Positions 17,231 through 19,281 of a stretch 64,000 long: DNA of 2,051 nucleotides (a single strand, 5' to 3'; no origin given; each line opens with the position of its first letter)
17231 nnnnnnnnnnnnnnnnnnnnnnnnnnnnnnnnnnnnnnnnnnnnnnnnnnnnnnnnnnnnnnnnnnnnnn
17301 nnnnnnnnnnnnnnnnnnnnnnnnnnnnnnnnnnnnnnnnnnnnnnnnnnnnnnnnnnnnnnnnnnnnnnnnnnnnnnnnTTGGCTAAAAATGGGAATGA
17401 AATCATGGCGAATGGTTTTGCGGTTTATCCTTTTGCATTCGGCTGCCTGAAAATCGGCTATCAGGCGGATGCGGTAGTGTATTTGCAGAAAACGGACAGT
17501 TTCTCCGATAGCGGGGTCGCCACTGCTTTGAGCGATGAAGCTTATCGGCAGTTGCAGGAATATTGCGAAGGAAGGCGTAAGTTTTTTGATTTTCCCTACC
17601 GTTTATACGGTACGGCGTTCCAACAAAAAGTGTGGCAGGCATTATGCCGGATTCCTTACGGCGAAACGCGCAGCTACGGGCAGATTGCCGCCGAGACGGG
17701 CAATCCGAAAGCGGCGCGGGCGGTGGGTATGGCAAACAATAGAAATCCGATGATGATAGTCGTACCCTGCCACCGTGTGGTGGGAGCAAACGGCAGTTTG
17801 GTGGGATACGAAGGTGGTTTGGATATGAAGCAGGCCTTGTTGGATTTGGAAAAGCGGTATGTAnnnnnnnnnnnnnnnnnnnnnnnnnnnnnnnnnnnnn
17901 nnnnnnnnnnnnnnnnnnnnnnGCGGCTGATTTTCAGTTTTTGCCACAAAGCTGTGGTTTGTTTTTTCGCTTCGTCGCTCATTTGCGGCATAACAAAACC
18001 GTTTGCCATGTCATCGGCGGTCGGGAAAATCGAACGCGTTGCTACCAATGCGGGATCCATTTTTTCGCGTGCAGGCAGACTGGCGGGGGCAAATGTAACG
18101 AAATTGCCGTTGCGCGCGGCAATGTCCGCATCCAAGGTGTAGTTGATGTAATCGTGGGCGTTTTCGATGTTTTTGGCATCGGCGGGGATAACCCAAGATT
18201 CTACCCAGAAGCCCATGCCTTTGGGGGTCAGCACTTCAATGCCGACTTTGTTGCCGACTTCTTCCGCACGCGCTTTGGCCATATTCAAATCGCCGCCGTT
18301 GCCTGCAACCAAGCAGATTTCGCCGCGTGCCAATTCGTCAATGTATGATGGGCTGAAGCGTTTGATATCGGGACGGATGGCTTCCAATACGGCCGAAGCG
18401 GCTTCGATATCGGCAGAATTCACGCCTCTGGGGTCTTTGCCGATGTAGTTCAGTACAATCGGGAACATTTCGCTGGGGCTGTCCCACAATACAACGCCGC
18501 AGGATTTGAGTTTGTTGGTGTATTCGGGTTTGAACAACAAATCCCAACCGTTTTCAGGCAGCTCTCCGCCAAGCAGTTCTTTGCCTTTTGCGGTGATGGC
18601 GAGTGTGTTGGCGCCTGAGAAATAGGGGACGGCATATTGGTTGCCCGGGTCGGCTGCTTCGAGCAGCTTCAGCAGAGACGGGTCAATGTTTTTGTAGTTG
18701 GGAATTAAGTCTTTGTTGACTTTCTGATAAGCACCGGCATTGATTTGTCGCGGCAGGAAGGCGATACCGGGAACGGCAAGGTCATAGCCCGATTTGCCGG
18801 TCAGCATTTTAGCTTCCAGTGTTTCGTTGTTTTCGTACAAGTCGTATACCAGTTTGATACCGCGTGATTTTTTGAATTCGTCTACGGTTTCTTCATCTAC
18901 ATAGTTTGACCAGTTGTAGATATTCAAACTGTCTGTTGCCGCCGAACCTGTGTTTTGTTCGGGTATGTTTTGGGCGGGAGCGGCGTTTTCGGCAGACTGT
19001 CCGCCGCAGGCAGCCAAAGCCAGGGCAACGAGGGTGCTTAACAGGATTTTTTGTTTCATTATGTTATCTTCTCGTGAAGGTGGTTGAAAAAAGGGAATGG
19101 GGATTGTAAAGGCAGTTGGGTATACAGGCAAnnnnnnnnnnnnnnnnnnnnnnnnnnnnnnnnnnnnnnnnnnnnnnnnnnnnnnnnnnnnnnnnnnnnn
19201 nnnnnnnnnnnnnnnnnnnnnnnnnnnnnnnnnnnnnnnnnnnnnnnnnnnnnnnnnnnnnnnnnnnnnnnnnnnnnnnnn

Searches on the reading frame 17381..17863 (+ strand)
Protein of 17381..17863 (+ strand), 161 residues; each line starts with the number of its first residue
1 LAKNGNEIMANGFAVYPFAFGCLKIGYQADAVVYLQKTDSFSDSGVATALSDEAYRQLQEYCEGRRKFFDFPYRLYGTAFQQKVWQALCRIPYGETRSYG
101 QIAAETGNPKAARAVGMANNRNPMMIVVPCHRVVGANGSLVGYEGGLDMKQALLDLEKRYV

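Call 20: search_protein_families(library=pfam, proteins=[window:17381-17863:+])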
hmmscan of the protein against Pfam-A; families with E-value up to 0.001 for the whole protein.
window:17381-17863:+ (161 aa): 1 family
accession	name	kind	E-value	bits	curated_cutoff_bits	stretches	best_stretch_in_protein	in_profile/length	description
PF01035.26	DNA_binding_1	-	5.3e-37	126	27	1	79-158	1-80/81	6-O-methylguanine DNA methyltransferase, DNA binding domain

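Call 31: list_cluster_members(proteins=[P0001, window:17405-17863:+, window:17381-17863:+])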
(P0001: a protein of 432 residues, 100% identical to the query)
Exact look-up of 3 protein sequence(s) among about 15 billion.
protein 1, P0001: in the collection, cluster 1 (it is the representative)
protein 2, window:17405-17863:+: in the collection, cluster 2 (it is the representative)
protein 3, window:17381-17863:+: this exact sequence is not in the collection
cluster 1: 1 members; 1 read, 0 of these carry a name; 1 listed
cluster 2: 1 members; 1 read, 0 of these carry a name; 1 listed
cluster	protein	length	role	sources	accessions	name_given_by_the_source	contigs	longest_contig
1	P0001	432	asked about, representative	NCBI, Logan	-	-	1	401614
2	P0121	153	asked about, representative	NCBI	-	-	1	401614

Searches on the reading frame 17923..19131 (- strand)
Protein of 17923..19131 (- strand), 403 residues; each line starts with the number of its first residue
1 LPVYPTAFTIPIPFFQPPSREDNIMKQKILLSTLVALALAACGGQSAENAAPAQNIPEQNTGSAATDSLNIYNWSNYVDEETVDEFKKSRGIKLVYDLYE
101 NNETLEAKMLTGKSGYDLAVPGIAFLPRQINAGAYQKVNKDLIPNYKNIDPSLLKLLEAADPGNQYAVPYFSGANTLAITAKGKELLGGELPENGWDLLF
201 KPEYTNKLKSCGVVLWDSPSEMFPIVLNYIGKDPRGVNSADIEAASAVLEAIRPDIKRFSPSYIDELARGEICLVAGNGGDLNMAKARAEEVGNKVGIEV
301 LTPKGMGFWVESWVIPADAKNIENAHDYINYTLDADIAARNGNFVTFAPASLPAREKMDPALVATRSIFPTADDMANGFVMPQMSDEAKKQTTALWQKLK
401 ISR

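Call 20: search_protein_families(library=pfam, proteins=[window:17923-19131:-])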
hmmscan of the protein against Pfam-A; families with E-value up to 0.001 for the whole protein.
window:17923-19131:- (403 aa): 1 family
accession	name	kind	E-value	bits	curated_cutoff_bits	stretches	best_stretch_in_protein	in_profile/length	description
PF01547.30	SBP_bac_1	-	2.2e-07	31.6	26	1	80-335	12-303/307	Bacterial extracellular solute-binding protein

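Call 62: find_encoding_contigs(protein=window:17923-19059:-, flank=10000, max_places=4)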
Protein window:17923-19059:- (379 aa): 1 contig read that carries it; 1 place shown.
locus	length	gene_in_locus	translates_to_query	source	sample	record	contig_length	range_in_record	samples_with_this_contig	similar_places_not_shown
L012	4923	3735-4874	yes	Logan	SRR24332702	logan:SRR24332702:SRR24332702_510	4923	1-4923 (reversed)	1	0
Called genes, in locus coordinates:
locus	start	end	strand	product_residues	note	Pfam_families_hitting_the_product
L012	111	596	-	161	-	PF01475:FUR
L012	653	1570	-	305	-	PF00126:HTH_1, PF03466:LysR_substrate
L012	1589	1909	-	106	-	PF03776:MinE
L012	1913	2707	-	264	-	PF00142:Fer4_NifH (faint), PF01656:CbiA, PF02374:ArsA_ATPase (weak), PF09140:MipZ (weak), PF10609:ParA, PF13614:AAA_31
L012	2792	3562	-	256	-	PF05209:MinC_N (weak), PF03775:MinC_C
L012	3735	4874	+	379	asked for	PF01547:SBP_bac_1 (weak)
